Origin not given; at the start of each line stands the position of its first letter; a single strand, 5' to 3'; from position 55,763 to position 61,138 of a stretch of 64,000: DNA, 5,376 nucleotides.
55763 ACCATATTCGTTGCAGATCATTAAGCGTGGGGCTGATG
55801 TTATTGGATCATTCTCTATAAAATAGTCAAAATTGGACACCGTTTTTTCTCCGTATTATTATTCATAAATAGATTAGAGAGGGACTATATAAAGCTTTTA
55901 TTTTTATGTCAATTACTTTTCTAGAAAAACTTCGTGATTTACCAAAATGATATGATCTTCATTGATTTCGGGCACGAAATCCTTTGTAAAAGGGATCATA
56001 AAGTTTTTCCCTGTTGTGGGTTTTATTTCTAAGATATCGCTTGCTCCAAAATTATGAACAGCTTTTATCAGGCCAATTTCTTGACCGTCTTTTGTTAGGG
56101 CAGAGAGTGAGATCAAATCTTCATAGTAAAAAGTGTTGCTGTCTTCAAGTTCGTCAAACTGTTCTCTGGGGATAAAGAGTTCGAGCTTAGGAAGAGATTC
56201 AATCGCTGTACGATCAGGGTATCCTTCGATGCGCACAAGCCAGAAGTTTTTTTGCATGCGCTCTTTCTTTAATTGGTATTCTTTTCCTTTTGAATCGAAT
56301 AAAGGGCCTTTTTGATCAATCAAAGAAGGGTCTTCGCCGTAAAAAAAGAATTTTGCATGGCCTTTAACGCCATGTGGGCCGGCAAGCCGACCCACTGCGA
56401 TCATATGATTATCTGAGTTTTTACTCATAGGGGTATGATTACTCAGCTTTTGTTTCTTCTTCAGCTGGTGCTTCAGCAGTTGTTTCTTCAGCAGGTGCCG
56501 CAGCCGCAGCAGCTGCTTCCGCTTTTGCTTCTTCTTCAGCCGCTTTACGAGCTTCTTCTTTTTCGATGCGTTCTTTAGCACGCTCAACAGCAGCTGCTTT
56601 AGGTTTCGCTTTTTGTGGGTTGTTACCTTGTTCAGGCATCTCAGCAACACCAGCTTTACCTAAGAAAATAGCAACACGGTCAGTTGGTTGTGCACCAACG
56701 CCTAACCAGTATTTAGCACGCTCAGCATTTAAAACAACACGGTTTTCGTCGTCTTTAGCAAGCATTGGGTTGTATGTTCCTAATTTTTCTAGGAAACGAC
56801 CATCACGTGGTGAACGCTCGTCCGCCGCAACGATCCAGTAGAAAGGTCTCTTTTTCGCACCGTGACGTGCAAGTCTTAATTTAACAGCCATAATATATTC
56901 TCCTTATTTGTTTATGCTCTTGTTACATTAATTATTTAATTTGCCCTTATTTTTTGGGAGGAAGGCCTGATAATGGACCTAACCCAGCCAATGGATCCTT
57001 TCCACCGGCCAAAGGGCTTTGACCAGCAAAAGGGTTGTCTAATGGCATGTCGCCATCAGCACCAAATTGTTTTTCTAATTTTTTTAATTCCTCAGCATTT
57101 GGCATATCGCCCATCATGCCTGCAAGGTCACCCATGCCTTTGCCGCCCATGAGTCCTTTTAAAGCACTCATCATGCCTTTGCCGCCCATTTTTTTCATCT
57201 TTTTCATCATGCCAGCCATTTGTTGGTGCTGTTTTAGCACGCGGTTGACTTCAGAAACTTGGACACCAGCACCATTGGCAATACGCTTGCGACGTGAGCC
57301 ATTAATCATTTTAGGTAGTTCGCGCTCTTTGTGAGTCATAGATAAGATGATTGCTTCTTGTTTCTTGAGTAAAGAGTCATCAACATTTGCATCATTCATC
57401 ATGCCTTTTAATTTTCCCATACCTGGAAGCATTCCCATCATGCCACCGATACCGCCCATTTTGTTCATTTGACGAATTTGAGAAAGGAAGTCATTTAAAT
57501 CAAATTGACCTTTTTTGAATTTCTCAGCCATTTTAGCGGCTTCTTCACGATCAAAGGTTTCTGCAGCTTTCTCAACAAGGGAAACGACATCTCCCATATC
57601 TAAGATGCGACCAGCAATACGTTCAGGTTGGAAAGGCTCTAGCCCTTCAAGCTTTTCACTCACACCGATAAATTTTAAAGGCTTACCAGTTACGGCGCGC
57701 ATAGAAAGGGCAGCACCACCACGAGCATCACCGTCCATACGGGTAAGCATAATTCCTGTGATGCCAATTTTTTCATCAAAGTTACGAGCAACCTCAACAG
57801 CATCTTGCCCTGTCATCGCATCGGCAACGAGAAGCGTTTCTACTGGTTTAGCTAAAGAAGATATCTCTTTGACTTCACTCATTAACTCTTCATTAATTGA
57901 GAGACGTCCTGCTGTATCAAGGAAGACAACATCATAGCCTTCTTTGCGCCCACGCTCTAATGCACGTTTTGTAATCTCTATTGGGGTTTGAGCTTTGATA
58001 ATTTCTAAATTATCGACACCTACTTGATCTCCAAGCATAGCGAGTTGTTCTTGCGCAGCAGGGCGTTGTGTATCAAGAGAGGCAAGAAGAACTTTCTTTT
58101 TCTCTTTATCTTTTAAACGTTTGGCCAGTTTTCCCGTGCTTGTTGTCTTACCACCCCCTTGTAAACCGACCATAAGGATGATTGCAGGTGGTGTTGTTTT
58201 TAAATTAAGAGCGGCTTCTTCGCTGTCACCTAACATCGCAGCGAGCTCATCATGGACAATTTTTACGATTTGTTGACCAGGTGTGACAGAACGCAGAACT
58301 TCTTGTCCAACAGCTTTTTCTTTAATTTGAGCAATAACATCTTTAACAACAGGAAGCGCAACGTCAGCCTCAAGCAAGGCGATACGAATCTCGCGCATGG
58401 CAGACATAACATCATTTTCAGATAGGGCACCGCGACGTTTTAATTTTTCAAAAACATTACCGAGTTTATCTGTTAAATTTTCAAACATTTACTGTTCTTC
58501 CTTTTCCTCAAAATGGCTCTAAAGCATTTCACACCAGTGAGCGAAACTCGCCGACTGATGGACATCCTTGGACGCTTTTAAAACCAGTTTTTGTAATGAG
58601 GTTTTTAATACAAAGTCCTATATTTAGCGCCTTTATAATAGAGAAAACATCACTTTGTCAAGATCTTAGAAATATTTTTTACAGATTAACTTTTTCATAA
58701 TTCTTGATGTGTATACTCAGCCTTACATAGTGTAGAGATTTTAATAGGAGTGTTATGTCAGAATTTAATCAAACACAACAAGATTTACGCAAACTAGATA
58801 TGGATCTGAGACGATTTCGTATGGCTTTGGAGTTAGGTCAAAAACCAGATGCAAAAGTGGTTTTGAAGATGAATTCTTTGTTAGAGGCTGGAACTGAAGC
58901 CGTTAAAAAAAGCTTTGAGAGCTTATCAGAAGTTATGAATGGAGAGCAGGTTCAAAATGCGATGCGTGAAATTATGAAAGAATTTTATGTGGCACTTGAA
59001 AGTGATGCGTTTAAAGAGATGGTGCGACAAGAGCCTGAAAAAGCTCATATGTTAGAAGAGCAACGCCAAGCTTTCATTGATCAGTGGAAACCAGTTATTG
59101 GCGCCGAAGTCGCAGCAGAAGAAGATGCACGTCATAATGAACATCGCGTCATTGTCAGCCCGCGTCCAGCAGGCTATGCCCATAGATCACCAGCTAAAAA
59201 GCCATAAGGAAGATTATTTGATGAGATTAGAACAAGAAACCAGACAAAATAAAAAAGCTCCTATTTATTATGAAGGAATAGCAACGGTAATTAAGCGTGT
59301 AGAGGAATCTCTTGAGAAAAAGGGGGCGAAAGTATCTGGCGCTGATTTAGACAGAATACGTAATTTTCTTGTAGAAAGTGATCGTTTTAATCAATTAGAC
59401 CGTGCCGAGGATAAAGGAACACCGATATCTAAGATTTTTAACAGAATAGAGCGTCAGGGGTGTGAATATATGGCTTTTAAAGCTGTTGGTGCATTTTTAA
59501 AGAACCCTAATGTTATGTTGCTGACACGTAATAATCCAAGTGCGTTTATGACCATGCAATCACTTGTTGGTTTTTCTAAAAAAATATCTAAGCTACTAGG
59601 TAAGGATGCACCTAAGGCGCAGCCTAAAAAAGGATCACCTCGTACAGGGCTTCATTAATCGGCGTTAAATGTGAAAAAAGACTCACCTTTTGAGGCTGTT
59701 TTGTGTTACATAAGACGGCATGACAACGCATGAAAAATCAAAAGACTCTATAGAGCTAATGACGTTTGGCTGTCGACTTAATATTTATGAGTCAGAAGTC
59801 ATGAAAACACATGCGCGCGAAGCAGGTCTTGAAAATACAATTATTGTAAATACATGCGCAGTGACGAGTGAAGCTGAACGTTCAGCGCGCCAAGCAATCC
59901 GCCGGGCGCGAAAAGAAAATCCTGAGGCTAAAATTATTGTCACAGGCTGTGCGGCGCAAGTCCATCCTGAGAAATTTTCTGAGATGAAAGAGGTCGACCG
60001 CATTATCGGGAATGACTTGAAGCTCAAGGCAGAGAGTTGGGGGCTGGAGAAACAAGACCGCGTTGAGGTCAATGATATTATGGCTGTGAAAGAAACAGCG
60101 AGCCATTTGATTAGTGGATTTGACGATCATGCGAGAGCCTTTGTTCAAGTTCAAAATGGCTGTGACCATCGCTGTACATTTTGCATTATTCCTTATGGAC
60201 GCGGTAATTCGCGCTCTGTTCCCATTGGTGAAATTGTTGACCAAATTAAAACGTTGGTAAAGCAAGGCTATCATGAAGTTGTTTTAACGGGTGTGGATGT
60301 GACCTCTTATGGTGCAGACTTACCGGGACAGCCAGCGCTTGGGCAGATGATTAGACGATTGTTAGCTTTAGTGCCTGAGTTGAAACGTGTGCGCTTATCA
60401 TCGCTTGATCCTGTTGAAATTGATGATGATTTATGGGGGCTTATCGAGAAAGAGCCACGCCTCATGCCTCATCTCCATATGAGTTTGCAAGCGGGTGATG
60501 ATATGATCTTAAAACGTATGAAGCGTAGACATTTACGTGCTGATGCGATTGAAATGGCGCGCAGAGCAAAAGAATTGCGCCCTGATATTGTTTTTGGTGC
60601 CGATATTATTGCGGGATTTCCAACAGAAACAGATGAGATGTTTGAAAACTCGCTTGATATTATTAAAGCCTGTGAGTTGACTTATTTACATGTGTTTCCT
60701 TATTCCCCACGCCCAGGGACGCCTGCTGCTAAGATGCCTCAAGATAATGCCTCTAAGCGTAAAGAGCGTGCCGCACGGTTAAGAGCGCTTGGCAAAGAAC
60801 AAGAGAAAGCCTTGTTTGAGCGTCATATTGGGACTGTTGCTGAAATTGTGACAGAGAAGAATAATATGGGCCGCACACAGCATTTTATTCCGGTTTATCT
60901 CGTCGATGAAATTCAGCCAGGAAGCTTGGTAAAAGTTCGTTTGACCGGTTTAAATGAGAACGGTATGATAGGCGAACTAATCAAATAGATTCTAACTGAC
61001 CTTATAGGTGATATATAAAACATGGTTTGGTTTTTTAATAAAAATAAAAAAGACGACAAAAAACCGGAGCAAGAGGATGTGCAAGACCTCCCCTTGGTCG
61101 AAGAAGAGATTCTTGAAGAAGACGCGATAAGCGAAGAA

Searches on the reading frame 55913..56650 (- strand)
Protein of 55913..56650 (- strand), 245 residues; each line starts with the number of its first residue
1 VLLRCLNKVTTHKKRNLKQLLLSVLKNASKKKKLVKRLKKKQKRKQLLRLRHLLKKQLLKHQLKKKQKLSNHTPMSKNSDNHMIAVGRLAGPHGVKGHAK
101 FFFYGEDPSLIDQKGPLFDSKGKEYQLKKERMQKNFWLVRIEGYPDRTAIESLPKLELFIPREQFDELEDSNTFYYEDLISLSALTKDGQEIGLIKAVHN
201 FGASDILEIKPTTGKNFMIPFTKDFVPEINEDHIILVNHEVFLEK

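Call 46: search_protein_families(library=pfam, proteins=[window:55913-56650:-], max_evalue=0.01)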
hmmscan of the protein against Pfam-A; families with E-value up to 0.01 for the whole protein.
window:55913-56650:- (245 aa): 3 families
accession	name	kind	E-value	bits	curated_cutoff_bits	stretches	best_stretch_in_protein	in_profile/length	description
PF01782.24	RimM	-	1.9e-16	60.5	23.5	1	86-164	2-84/84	RimM N-terminal domain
PF24986.1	PRC_RimM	-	7.6e-13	48.4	27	1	177-233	2-58/69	RimM PRC barrel domain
PF05239.21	PRC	-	8.7e-08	32.5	21.2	1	172-231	2-64/78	PRC-barrel domain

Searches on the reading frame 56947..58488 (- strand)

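Call 47: search_protein_families(library=pfam, proteins=[window:56947-58488:-], max_evalue=0.01)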
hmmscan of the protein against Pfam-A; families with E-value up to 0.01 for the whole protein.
window:56947-58488:- (513 aa): 8 families
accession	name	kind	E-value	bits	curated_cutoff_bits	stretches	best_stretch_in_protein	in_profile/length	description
PF00448.28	SRP54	-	5e-69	232.3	22.7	1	101-296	1-195/196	SRP54-type protein, GTPase domain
PF02978.25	SRP_SPB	-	8.2e-32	109.9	27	1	328-428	1-91/91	Signal peptide binding domain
PF02881.24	SRP54_N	-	2e-21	76.4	22.4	1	5-82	1-75/75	SRP54-type protein, helical bundle domain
PF01656.29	CbiA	-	2e-05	25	25.4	1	111-258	9-90/125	CobQ/CobB/MinD/ParA nucleotide binding domain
PF13614.12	AAA_31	-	3.4e-05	24.3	27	1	109-146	9-46/177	AAA domain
PF13401.12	AAA_22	-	0.00024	21.8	27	1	102-221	6-121/130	AAA domain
PF06414.18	Zeta_toxin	-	0.0039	17.1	22.3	1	98-189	13-100/199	Zeta toxin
PF19842.5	YqeC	-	0.0053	17.4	27.6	0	111-192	6-86/145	YqeC protein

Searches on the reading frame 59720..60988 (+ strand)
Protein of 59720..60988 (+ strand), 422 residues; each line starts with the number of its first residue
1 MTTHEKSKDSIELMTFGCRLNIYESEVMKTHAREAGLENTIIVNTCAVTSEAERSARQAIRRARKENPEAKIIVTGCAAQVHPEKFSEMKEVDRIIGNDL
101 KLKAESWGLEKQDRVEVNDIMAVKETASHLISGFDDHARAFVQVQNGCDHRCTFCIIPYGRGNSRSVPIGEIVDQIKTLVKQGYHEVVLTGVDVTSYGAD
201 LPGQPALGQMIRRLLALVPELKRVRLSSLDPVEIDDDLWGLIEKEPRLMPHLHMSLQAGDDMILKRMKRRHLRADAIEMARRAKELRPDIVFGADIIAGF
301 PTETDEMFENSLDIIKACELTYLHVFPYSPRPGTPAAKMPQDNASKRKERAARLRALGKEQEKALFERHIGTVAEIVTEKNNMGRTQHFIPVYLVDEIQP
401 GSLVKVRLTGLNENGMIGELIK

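Call 47: search_protein_families(library=pfam, proteins=[window:59720-60988:+], max_evalue=0.01)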
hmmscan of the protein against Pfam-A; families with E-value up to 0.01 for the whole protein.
window:59720-60988:+ (422 aa): 3 families
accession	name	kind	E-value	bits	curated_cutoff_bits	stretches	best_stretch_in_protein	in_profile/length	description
PF04055.27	Radical_SAM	-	2.9e-26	93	29.5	1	143-313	2-164/166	Radical SAM superfamily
PF00919.26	UPF0004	-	2.8e-19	69.4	27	1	12-97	3-98/98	Uncharacterized protein family UPF0004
PF02310.24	B12-binding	-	0.0024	18.1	32.1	0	42-97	55-111/121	B12 binding domain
